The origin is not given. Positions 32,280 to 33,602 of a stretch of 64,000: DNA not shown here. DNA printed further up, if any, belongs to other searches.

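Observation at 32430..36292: GH5 lipoprotein paired with an enlarged RND paralogue directly downstream of hsaA/kstD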

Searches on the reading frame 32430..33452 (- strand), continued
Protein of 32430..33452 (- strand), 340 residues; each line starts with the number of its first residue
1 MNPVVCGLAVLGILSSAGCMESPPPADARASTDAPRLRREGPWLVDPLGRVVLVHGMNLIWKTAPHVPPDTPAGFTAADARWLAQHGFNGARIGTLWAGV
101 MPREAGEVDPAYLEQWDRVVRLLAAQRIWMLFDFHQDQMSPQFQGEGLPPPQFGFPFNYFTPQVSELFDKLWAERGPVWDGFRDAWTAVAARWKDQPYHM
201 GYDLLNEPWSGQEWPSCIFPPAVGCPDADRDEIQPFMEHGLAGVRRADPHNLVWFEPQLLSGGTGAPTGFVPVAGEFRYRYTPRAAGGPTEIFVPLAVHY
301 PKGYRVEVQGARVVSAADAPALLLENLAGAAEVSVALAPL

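Call 19: find_related_loci(query=A1, collection=genome_contigs, flank=10000)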
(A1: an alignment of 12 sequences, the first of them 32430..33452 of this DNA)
Query A1 (340 aa) in genome_contigs; peptide patterns used: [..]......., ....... (x = any residue, [..] = any of these).
179 stretches matched a pattern; 46 encode a relative of the query (tblastn E <= 1e-3); 46 distinct loci.
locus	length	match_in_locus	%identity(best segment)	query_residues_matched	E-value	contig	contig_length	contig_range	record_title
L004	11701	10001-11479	60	8-337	3e-114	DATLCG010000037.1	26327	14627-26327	MAG TPA_asm: Candidatus Binatia bacterium isolate SMAG_U14318 k141_866130, whole genome shotgun sequence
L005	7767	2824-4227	61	35-339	1e-112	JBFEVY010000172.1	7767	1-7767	MAG: Spongiibacteraceae bacterium isolate Mix_mud08.2021.06.44 k141_932048_length_7767_cov_8.0000, whole genome shotgun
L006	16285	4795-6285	59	9-340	3e-109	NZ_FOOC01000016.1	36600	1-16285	Fontimonas thermophila strain DSM 23609, whole genome shotgun sequence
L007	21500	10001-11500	53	1-339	2e-108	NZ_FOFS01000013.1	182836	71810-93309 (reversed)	Solimonas aquatica strain DSM 25927, whole genome shotgun sequence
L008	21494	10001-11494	57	4-339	2e-106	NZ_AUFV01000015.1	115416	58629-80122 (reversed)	Solimonas flava DSM 18980 K343DRAFT_scaffold00013.13_C, whole genome shotgun sequence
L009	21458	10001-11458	58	12-339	8e-106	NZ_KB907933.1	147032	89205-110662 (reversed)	Solimonas variicoloris DSM 15731 H149DRAFT_scaffold00009.9, whole genome shotgun sequence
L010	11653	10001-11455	57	9-330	6e-106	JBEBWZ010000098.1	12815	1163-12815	MAG: Solimonas flava isolate T2.bin.38 NODE_17855_length_12815_cov_5.384169, whole genome shotgun sequence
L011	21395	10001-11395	62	36-335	3e-105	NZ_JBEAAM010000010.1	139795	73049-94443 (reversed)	Fontimonas sp. SYSU GA230001 NODE_8_length_139795_cov_188.931329, whole genome shotgun sequence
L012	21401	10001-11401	59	35-337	5e-105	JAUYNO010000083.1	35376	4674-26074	MAG: Stagnimonas sp. isolate C4_concoct.bin.104_sub C4_k141_75776, whole genome shotgun sequence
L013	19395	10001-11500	55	8-338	1e-104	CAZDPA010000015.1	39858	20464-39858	MAG TPA_asm: uncultured Salinisphaerales bacterium isolate SRP062349_co6_2 genome assembly, contig: NODE_559_length_3985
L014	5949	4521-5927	62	35-338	2e-104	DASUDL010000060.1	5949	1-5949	MAG TPA_asm: Solimonas sp. isolate SMAG_U1325 k141_1442878, whole genome shotgun sequence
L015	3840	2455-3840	55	1-301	1e-104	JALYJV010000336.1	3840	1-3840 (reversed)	MAG: Pseudomonadota bacterium isolate CAM bin13 SD1481-83_k127_47739, whole genome shotgun sequence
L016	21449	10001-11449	59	18-335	7e-104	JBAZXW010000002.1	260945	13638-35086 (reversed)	MAG: Sinimarinibacterium sp. isolate SO_2017_GW1_65 NODE_354_length_260945_cov_1.934015_OW334_2017, whole genome shotgun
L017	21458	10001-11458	58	8-335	1e-102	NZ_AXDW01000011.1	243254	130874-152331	Solimonas soli DSM 21787 K344DRAFT_scaffold00008.8_C, whole genome shotgun sequence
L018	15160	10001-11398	59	36-333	5e-102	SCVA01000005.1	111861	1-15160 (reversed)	MAG: Nevskiaceae bacterium isolate GW715_bin.28 GW715_bin.28-9114, whole genome shotgun sequence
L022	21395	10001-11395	61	35-340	7e-100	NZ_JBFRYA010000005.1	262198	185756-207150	Zhongshania guokunii strain ZS6-22T NMDC70154489_5, whole genome shotgun sequence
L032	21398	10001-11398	57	36-340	4e-101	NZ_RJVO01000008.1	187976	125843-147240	Stagnimonas aquatica strain THS-13 contig08, whole genome shotgun sequence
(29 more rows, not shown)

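Call 44: search_protein_families(library=pfam, proteins=[L008:8653-9786:-, L017:8659-9861:-, L016:8680-9876:-, L032:8578-10089:-, L032:1561-4680:+, L016:5010-7955:-, L008:14569-15450:+, L017:14692-15441:+, L008:6173-7408:-, L032:14680-15612:+], max_evalue=0.0001)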
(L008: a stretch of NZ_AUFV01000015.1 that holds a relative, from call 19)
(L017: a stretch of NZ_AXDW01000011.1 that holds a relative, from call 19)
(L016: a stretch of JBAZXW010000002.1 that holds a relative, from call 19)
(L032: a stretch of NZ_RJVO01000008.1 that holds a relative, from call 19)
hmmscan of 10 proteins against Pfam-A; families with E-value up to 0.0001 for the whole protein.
L008:8653-9786:- (377 aa): 3 families
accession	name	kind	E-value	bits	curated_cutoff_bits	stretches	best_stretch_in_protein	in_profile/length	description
PF19298.5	KshA_C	-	4.7e-64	216.7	23.3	1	136-334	1-207/207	3-Ketosteroid 9alpha-hydroxylase C-terminal domain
PF00355.32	Rieske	-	3.4e-18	65.8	20.3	1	24-113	2-82/88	Rieske [2Fe-2S] domain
PF19112.6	VanA_C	-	8.8e-05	23.2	23.5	0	247-311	103-161/193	Vanillate O-demethylase oxygenase C-terminal domain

L017:8659-9861:- (400 aa): 2 families
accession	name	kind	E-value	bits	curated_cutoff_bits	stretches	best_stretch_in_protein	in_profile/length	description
PF19298.5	KshA_C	-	1.6e-61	208.4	23.3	1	159-357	1-207/207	3-Ketosteroid 9alpha-hydroxylase C-terminal domain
PF00355.32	Rieske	-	1.4e-18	67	20.3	1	47-136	2-82/88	Rieske [2Fe-2S] domain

L016:8680-9876:- (398 aa): 2 families
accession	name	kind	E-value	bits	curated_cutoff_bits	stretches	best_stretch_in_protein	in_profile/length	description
PF19298.5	KshA_C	-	6.5e-59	199.9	23.3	1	169-367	1-207/207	3-Ketosteroid 9alpha-hydroxylase C-terminal domain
PF00355.32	Rieske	-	2.2e-18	66.4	20.3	1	57-146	2-82/88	Rieske [2Fe-2S] domain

L032:8578-10089:- (503 aa): 2 families
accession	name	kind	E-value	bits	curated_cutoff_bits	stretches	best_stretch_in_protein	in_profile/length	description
PF19298.5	KshA_C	-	1.5e-60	205.3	23.3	1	273-472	1-207/207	3-Ketosteroid 9alpha-hydroxylase C-terminal domain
PF00355.32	Rieske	-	1.2e-17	64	20.3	1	161-250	2-82/88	Rieske [2Fe-2S] domain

L032:1561-4680:+ (1039 aa): 1 family
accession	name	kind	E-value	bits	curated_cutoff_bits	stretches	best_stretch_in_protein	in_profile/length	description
PF00873.25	ACR_tran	-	7.7e-265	881.8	28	1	11-1018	2-1020/1021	AcrB/AcrD/AcrF family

L016:5010-7955:- (981 aa): 2 families
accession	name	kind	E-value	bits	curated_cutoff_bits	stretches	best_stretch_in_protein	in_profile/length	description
PF00593.30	TonB_dep_Rec_b-barrel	-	1.6e-30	107.8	27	1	478-944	79-436/436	TonB dependent receptor-like, beta-barrel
PF07715.20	Plug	-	1.1e-17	64.9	23.9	1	204-313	2-107/107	TonB-dependent Receptor Plug Domain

L008:14569-15450:+ (293 aa): 1 family
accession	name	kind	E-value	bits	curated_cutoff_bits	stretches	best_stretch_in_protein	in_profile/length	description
PF00753.33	Lactamase_B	-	2.3e-05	24.8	22.7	1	105-183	10-87/196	Metallo-beta-lactamase superfamily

L017:14692-15441:+ (249 aa): 1 family
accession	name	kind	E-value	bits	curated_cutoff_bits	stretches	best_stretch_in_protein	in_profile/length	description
PF13852.11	DUF4197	-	2.3e-70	236.8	24.9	1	48-247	2-199/199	Protein of unknown function (DUF4197)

L008:6173-7408:- (411 aa): 0 families

L032:14680-15612:+ (310 aa): 2 families
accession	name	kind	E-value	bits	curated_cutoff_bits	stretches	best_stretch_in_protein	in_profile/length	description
PF01379.25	Porphobil_deam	-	5.4e-82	274.8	22.1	1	7-214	1-206/207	Porphobilinogen deaminase, dipyromethane cofactor binding domain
PF03900.20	Porphobil_deamC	-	3.2e-16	59.9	26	1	227-297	2-73/74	Porphobilinogen deaminase, C-terminal domain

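Call 65: search_solved_structures(query=P0002, max_evalue=0.00001, show_alignments=4)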
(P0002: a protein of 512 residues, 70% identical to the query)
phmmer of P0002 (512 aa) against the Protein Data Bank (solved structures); distinct sequences matched with E-value up to 0.00001: 6.
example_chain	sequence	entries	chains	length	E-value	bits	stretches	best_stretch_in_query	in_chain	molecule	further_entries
5ccu_A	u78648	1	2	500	1.8e-67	231.2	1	41-511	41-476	Putative secreted endoglycosylceramidase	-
5j14_A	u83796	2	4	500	8.3e-67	229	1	41-511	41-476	Putative secreted endoglycosylceramidase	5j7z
2osw_A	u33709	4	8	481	4.6e-21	78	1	48-313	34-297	Endoglycoceramidase II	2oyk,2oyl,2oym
2osx_A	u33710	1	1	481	7.6e-21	77.2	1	48-312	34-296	Endoglycoceramidase II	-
2osy_A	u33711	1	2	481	3.2e-20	75.2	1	48-313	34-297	Endoglycoceramidase II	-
6jyz_A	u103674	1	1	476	1.2e-08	37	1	42-284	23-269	Putative secreted endoglycosylceramidase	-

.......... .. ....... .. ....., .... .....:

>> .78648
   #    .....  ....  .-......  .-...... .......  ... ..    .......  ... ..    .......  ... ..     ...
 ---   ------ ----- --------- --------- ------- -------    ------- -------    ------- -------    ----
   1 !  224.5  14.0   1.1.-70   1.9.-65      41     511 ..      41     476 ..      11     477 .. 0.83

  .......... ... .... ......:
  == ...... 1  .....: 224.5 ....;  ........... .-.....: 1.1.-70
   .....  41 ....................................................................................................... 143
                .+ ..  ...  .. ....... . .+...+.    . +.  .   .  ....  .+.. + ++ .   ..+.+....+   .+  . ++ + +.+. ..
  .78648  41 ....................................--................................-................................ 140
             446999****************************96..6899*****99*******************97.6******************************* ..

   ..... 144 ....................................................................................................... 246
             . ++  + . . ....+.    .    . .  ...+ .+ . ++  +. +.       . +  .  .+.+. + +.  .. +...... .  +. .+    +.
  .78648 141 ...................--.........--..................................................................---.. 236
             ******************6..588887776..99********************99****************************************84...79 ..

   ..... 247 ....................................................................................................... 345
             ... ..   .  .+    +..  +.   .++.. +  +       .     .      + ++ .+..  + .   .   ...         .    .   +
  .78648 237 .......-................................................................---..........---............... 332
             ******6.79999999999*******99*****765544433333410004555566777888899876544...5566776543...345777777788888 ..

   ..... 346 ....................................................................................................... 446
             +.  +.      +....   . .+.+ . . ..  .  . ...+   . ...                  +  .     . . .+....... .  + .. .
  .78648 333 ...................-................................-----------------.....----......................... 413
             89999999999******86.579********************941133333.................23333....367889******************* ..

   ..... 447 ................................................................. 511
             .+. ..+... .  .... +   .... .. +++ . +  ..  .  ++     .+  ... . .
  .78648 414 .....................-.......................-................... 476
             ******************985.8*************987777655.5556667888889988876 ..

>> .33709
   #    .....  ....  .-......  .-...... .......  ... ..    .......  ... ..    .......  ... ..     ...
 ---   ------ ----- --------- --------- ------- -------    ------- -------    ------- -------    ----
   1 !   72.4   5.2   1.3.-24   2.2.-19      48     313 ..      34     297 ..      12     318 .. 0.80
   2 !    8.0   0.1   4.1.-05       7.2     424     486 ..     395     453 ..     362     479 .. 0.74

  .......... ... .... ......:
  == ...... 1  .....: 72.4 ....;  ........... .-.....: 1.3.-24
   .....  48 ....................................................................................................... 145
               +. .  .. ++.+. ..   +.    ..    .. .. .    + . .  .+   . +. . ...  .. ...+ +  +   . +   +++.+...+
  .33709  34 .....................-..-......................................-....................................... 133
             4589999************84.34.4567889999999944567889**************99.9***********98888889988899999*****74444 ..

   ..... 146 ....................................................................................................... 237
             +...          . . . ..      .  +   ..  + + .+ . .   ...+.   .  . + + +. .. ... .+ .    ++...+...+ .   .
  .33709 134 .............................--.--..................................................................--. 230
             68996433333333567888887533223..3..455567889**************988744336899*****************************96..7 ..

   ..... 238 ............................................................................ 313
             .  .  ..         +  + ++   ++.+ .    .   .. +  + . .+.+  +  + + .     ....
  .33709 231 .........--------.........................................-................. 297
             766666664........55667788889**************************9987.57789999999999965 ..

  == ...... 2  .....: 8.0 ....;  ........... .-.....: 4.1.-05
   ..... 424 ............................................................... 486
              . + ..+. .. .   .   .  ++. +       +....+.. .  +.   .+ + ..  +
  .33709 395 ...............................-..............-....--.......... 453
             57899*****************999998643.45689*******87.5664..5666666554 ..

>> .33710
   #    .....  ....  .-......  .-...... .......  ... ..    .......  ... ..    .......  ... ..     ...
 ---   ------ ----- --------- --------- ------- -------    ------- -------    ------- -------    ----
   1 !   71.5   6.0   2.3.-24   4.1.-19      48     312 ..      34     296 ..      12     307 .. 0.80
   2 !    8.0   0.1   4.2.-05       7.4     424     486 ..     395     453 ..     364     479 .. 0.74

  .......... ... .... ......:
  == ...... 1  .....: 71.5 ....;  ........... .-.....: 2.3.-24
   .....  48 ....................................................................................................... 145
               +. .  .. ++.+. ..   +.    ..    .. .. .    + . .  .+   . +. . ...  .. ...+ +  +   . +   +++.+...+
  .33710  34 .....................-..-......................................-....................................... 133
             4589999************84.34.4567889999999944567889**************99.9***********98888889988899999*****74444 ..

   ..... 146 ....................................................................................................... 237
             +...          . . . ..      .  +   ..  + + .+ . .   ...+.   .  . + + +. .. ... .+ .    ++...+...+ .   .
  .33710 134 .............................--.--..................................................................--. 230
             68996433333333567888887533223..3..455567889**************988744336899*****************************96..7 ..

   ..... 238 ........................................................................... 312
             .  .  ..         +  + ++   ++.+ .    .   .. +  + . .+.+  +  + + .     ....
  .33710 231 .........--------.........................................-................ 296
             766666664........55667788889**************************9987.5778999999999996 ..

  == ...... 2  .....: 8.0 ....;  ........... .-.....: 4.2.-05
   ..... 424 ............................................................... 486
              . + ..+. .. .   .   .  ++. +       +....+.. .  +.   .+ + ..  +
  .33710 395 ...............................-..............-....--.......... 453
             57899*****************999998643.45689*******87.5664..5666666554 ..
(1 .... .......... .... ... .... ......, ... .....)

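Call 69: search_protein_families(library=pfam, proteins=[L022:4864-5877:+, L022:6246-9608:+, L022:11420-14524:-, L022:14521-15801:-, L022:15767-17047:-, L007:8244-9965:-, L007:6731-8062:+, L007:11856-12653:+, L007:12629-14884:-, L007:15047-16840:+], max_evalue=0.0001)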
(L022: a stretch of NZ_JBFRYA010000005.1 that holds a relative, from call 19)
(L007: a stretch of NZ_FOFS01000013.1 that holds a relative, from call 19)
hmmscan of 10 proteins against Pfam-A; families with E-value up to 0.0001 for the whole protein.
L022:4864-5877:+ (337 aa): 0 families

L022:6246-9608:+ (1120 aa): 3 families
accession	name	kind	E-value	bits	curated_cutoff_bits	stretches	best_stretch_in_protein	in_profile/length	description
PF09899.14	DUF2126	-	0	1314.9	27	1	276-1113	1-826/826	Putative amidoligase enzyme (DUF2126)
PF08379.15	Bact_transglu_N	-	3.8e-25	88.9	27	1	6-83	2-79/80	Bacterial transglutaminase-like N-terminal region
PF01841.26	Transglut_core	-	5.3e-16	59.3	23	1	132-246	5-108/108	Transglutaminase-like superfamily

L022:11420-14524:- (1034 aa): 1 family
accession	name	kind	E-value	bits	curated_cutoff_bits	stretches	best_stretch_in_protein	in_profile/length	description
PF00873.25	ACR_tran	-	4e-235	783.4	28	1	7-1028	3-1019/1021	AcrB/AcrD/AcrF family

L022:14521-15801:- (426 aa): 4 families
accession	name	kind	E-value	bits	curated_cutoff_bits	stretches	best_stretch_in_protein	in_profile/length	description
PF16576.10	HlyD_D23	-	5.7e-64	215.8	30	1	120-328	2-214/214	Barrel-sandwich domain of CusB or HlyD membrane-fusion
PF13437.12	HlyD_3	-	1.8e-12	48.3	22.2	1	224-324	1-105/106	HlyD family secretion protein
PF13533.13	Biotin_lipoyl_2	-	1.1e-05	25.6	29.8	0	223-244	1-22/32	Biotin-lipoyl like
PF19335.5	HMBD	-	5.1e-05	23.6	23.6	1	58-84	1-28/28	Heavy metal binding domain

L022:15767-17047:- (426 aa): 1 family
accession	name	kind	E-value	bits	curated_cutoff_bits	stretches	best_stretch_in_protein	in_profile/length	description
PF02321.23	OEP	-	2.9e-31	109.2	22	2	29-212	1-186/187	Outer membrane efflux protein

L007:8244-9965:- (573 aa): 0 families

L007:6731-8062:+ (443 aa): 1 family
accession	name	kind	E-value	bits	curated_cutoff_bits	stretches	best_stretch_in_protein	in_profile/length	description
PF06965.17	Na_H_antiport_1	-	2.6e-125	418.6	23.5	1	28-434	2-374/374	Na+/H+ antiporter 1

L007:11856-12653:+ (265 aa): 0 families

L007:12629-14884:- (751 aa): 1 family
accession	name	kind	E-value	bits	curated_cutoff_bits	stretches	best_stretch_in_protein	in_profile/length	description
PF00982.27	Glyco_transf_20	-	8.8e-116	387.8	32.5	1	260-724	2-469/473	Glycosyltransferase family 20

L007:15047-16840:+ (597 aa): 2 families
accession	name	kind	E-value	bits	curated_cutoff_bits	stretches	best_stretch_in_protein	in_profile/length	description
PF00723.27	Glyco_hydro_15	-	8.5e-47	160.4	22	1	221-586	3-426/427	Glycosyl hydrolases family 15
PF19291.4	TREH_N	-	4.1e-14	52.8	23.1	1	10-160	13-154/211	Trehalase-like, N-terminal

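Call 73: predict_structure(alignment_id=A1)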
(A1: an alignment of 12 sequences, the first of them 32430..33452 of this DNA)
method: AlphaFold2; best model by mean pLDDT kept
length: 340 residues; sequences in the alignment: 12
mean_pLDDT: 61.1   pTM: 0.51
mean pLDDT of the five models: 61.1, 54.5, 52.4, 47.4, 45.7
residues with pLDDT >= 90: 1; 70-90: 124; 50-70: 104; < 50: 111
segments of 3 or more residues with pLDDT < 50: 1-3, 16-37, 42-45, 49-55, 145-167, 204-221, 257-276, 285-287, 294-299
pLDDT, mean of each block of 10 residues (from residue 1): 51 49 40 45 49 55 70 82 75 69 77 86 84 62 46 37 47 68 83 77 49 44 52 71 81 52 31 44 53 48 74 76 77 72
secondary structure, 60 per line:
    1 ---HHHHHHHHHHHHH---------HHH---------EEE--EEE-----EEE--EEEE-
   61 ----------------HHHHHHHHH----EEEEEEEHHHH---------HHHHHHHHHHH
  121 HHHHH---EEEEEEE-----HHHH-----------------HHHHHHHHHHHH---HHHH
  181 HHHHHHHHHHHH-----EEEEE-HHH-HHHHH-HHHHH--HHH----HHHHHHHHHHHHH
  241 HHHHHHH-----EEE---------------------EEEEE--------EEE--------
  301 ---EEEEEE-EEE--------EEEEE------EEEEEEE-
elements in order: H4-16 E38-40 E43-45 E51-53 E56-59 H77-85 E90-96 H97-100 H110-125 E129-135 H141-144 H162-173 H177-192 E198-202 H208-212 H214-218 H228-247 E253-255 E277-281 E290-292 E304-309 E311-313 E322-326 E333-339
